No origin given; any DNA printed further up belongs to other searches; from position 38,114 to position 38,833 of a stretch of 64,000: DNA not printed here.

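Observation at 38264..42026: Two AcpS-type (about 140 aa) phosphopantetheinyl transferases inside a cyanobacterial NRPS/PKS cluster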

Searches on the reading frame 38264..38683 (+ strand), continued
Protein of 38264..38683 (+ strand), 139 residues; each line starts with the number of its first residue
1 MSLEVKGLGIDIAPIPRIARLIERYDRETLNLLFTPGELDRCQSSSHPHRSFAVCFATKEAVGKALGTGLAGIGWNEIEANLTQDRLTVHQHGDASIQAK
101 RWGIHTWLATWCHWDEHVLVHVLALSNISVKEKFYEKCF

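Call 38: search_solved_structures(query=window:38264-38683:+, max_evalue=0.001, show_alignments=2)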
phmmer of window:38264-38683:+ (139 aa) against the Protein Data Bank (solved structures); distinct sequences matched with E-value up to 0.001: 24.
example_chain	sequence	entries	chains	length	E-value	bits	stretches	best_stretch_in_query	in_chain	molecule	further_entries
3qmn_A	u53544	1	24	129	9e-09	38.5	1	5-78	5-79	Holo-[acyl-carrier-protein] synthase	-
5suv_A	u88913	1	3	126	4.3e-07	33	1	5-73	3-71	Holo-[acyl-carrier-protein] synthase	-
5cmo_A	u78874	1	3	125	4.8e-07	32.9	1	5-73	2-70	Holo-[acyl-carrier-protein] synthase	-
6u5w_A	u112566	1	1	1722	9.5e-07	31.9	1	5-108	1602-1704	Fatty acid synthase subunit alpha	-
5vbx_A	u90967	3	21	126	1e-06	31.8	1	5-106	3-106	Holo-[acyl-carrier-protein] synthase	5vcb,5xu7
6u5v_A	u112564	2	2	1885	1.1e-06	31.7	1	5-108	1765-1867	Fatty acid synthase subunit alpha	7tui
9d47_C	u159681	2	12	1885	1.1e-06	31.7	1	5-108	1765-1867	Fatty acid synthase subunit alpha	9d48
2jbz_A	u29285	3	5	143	2.6e-06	30.5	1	4-113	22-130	HOLO-[ACYL-CARRIER-PROTEIN] SYNTHASE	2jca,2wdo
2wdy_A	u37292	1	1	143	3e-06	30.3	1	4-113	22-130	HOLO-[ACYL-CARRIER-PROTEIN] SYNTHASE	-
5cxd_A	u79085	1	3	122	3.3e-06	30.1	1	5-80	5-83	Holo-[acyl-carrier-protein] synthase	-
4dxe_A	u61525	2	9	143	4.8e-06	29.6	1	5-80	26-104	acyl-carrier-protein synthase | Holo-[acyl-carrier-protein] synthase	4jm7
2wds_A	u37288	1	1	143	8.4e-06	28.8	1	4-108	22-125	HOLO-[ACYL-CARRIER-PROTEIN] SYNTHASE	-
1f7t_A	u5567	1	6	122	1.2e-05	28.4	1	5-81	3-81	HOLO-(ACYL CARRIER PROTEIN) SYNTHASE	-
1f7l_A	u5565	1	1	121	1.2e-05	28.3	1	5-81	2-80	HOLO-(ACYL CARRIER PROTEIN) SYNTHASE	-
5xuh_A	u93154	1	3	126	1.3e-05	28.2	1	5-106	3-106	Holo-[acyl-carrier-protein] synthase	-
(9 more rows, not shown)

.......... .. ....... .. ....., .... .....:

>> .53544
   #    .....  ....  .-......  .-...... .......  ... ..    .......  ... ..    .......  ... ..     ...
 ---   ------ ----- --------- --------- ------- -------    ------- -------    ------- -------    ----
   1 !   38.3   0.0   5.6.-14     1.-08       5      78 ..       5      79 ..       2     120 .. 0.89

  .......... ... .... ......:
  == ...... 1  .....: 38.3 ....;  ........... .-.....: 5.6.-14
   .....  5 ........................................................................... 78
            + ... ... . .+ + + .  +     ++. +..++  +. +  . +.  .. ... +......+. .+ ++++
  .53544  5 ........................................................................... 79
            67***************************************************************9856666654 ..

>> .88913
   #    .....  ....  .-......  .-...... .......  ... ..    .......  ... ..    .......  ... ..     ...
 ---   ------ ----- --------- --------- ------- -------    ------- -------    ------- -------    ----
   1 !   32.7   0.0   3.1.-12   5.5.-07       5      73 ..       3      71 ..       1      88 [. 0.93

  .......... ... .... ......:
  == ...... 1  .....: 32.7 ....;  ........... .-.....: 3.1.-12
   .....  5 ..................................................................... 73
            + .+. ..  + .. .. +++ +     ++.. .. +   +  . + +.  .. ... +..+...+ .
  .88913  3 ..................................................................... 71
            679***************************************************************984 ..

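Call 55: search_protein_families(library=pfam, proteins=[L023:11986-12375:+, L023:12635-13561:+, L023:13581-14069:+, L023:15740-16546:+, L023:16635-17594:+, L023:17644-19065:+, L023:8361-9599:+, L023:7075-8364:+], max_evalue=0.001)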
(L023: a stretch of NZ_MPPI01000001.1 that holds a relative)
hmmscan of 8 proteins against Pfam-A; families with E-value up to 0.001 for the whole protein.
L023:11986-12375:+ (129 aa): 4 families
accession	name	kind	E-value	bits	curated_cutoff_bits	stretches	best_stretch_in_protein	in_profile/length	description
PF07883.17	Cupin_2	-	1.9e-16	60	27.2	1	45-112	3-68/70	Cupin domain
PF00190.28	Cupin_1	-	3.5e-09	36.8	22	1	17-115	8-114/151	Cupin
PF14667.12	Polysacc_synt_C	-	0.00029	21.4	28.7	0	55-114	33-99/111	Polysaccharide biosynthesis C-terminal domain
PF05899.18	Cupin_3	-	0.00083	19.4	23.5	0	62-108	26-66/74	EutQ-like cupin domain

L023:12635-13561:+ (308 aa): 1 family
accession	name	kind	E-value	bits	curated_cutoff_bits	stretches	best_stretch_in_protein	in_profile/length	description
PF04199.19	Cyclase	-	1.2e-36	126.5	23.1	1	96-236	17-142/142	Putative cyclase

L023:13581-14069:+ (162 aa): 2 families
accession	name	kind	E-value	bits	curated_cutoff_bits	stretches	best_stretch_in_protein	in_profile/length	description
PF03364.25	Polyketide_cyc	-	2.5e-09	37.9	23.4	1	15-126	5-96/126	Polyketide cyclase / dehydrase and lipid transport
PF10604.15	Polyketide_cyc2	-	2.2e-05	25.2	27.4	1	6-148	5-142/142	Polyketide cyclase / dehydrase and lipid transport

L023:15740-16546:+ (268 aa): 13 families
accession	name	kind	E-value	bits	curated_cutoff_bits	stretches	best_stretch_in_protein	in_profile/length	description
PF00561.26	Abhydrolase_1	-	1.1e-30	107.5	25.8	2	27-158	2-128/245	alpha/beta hydrolase fold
PF12697.13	Abhydrolase_6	-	3.2e-25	90.5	26.3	1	28-252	1-216/217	Alpha/beta hydrolase family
PF12146.15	Hydrolase_4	-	9.7e-21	74.6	27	1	24-246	3-238/239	Serine aminopeptidase, S33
PF03096.20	Ndr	-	2.2e-08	33.6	23.3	1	53-261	52-279/283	Ndr family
PF00975.26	Thioesterase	-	6.3e-08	33.5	26.4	1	28-250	3-218/226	Thioesterase domain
PF02230.22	Abhydrolase_2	-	3.3e-07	30.8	23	0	74-147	83-154/217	Phospholipase/Carboxylesterase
PF06821.19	Ser_hydrolase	-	2e-06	28.3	22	0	28-134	1-95/172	Serine hydrolase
PF05057.20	DUF676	-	1.1e-05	25.5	20.3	1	22-121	2-102/217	Putative serine esterase (DUF676)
PF08386.16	Abhydrolase_4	-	0.00019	22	21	1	201-262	34-95/103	TAP-like protein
PF06342.18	DUF1057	-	0.00027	20.6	21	1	21-119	31-127/297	Alpha/beta hydrolase of unknown function (DUF1057)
PF02089.21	Palm_thioest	-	0.00048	20.3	26.8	0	28-125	2-104/254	Palmitoyl protein thioesterase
PF07819.20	PGAP1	-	0.00059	20.1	24.3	0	80-130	75-125/233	PGAP1-like alpha/beta domain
PF07859.19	Abhydrolase_3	-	0.00073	19.8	25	1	96-216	71-180/210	alpha/beta hydrolase fold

L023:16635-17594:+ (319 aa): 10 families
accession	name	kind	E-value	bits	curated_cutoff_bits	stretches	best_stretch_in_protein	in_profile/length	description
PF13432.12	TPR_16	-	3.4e-10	40.6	32.7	0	94-142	12-60/65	Tetratricopeptide repeat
PF13428.12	TPR_14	-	3.6e-09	36.9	23.5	1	153-190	6-43/44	Tetratricopeptide repeat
PF14559.12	TPR_19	-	1.8e-08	35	25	1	161-216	4-59/68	Tetratricopeptide repeat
PF13431.12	TPR_17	-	3.1e-08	33.7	24.4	0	171-201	2-32/34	Tetratricopeptide repeat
PF23914.1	TPR_CcmH_CycH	-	1e-07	32.4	42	1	35-179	6-152/158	Cytochrome c-type biogenesis protein H TPR domain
PF13424.12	TPR_12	-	1.6e-05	25.4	30.1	0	148-210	3-73/77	Tetratricopeptide repeat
PF07719.23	TPR_2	-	0.0001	22.6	27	0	79-111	1-33/34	Tetratricopeptide repeat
PF13181.12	TPR_8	-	0.00034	21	25.7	0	79-111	1-33/34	Tetratricopeptide repeat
PF23241.1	HAT_PRP39_C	-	0.00045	20.7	33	0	118-189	65-134/139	PRP39 C-terminal HAT repeat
PF00515.34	TPR_1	-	0.00078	19.6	27.8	0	158-181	11-34/34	Tetratricopeptide repeat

L023:17644-19065:+ (473 aa): 2 families
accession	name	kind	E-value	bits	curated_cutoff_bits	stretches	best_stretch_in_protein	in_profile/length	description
PF03209.21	PUCC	-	1.1e-109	367.6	21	1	40-455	1-400/401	PUCC protein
PF07690.21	MFS_1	-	1.5e-21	77.2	33.4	1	116-408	71-346/347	Major Facilitator Superfamily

L023:8361-9599:+ (412 aa): 2 families
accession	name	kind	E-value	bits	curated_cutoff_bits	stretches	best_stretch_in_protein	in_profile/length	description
PF00109.32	ketoacyl-synt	-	2.4e-39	135.9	20.8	1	9-251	2-252/252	Beta-ketoacyl synthase, N-terminal domain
PF02801.28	Ketoacyl-synt_C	-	5.9e-22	78.3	20.8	1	266-364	14-114/119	Beta-ketoacyl synthase, C-terminal domain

L023:7075-8364:+ (429 aa): 2 families
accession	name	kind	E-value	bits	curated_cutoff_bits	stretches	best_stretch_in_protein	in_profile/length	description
PF00109.32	ketoacyl-synt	-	1.6e-37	129.9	20.8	1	9-260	2-252/252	Beta-ketoacyl synthase, N-terminal domain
PF02801.28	Ketoacyl-synt_C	-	1.2e-28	99.9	20.8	1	268-383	1-119/119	Beta-ketoacyl synthase, C-terminal domain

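Call 61: predict_structure(alignment_id=A3)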
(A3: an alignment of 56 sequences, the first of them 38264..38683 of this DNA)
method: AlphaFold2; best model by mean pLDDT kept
length: 139 residues; sequences in the alignment: 56
mean_pLDDT: 92.2   pTM: 0.85
mean pLDDT of the five models: 92.2, 92.1, 91.4, 88.4, 87.8
residues with pLDDT >= 90: 115; 70-90: 13; 50-70: 10; < 50: 1
segments of 3 or more residues with pLDDT < 50: none
pLDDT, mean of each block of 10 residues (from residue 1): 92 98 97 97 97 98 92 93 93 95 95 97 89 53
secondary structure, 60 per line:
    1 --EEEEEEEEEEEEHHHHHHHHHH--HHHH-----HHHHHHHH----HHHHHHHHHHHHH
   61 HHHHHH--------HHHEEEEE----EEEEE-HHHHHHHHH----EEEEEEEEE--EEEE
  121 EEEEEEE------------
elements in order: E3-14 H15-24 H27-30 H36-43 H48-66 E78-82 E87-91 H93-101 E106-114 E117-127

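Call 65: fold_search(model_id=the predicted structure, library=pdb)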
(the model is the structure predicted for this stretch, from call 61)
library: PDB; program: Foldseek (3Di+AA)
matches with E <= 10: 508; with E <= 0.001: 87
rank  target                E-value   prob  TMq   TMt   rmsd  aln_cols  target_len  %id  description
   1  3qmn_X                1.6e-11  1.00  0.81  0.89   1.8       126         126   25  Crystal Structure of 4'-Phosphopantetheinyl Transferase AcpS from Vibrio cholerae O1 biovar eltor (released 2011-03-02)
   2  3qmn_E                1.9e-11  1.00  0.81  0.88   1.9       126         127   25  Crystal Structure of 4'-Phosphopantetheinyl Transferase AcpS from Vibrio cholerae O1 biovar eltor (released 2011-03-02)
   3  2jbz                  5.7e-11  1.00  0.77  0.86   2.5       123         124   28  Crystal structure of the Streptomyces coelicolor holo-[Acyl-carrier-protein] Synthase (AcpS) in complex with coenzyme A  (released 2007-01-23)
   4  3qmn_S                6.4e-11  1.00  0.79  0.87   1.9       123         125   26  Crystal Structure of 4'-Phosphopantetheinyl Transferase AcpS from Vibrio cholerae O1 biovar eltor (released 2011-03-02)
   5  2wdy                  7.8e-11  1.00  0.77  0.86   2.4       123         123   28  Crystal structure of the Streptomyces coelicolor D111A AcpS mutant in complex with cofactor CoA at 1.4 A (released 2010-04-21)
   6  3qmn_A                1.2e-10  1.00  0.80  0.87   1.8       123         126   25  Crystal Structure of 4'-Phosphopantetheinyl Transferase AcpS from Vibrio cholerae O1 biovar eltor (released 2011-03-02)
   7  5vcb_B                3.1e-10  1.00  0.74  0.85   2.2       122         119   24  Crystal structure of holo-(acyl-carrier-protein) synthase:holo(acyl-carrier-protein) complex from Escherichia Coli. (released 2017-11-01)
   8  2wds                  3.3e-10  1.00  0.76  0.85   2.5       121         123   28  Crystal structure of the Streptomyces coelicolor H110A AcpS mutant in complex with cofactor CoA at 1.3 A (released 2010-04-21)
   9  2jca_A                3.3e-10  1.00  0.74  0.82   2.7       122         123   29  Crystal structure of the streptomyces coelicolor holo- [Acyl-carrier-protein] Synthase (AcpS) at 2 A. (released 2007-01-30)
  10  2bdd                  3.3e-10  1.00  0.77  0.83   2.6       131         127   21  Crystal Structure of Holo-ACP-synthase from Plasmodium yoelii (released 2005-11-01)
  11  5vbx_A                4.3e-10  1.00  0.77  0.85   2.3       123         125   27  Crystal structure of holo-[acyl-carrier-protein] synthase (AcpS) from Escherichia coli (released 2017-11-01)
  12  5vcb_G                4.6e-10  1.00  0.74  0.84   2.3       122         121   25  Crystal structure of holo-(acyl-carrier-protein) synthase:holo(acyl-carrier-protein) complex from Escherichia Coli. (released 2017-11-01)
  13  5vcb_H                4.6e-10  1.00  0.73  0.83   2.4       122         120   25  Crystal structure of holo-(acyl-carrier-protein) synthase:holo(acyl-carrier-protein) complex from Escherichia Coli. (released 2017-11-01)
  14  5xuh_A                4.9e-10  1.00  0.78  0.86   2.2       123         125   26  Crystal structure of Escherichia coli holo-[acyl-carrier-protein] synthase (AcpS) D9A mutant in complex with CoA (released 2018-06-27)
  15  5xuh_B                5.2e-10  1.00  0.74  0.86   2.3       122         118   24  Crystal structure of Escherichia coli holo-[acyl-carrier-protein] synthase (AcpS) D9A mutant in complex with CoA (released 2018-06-27)
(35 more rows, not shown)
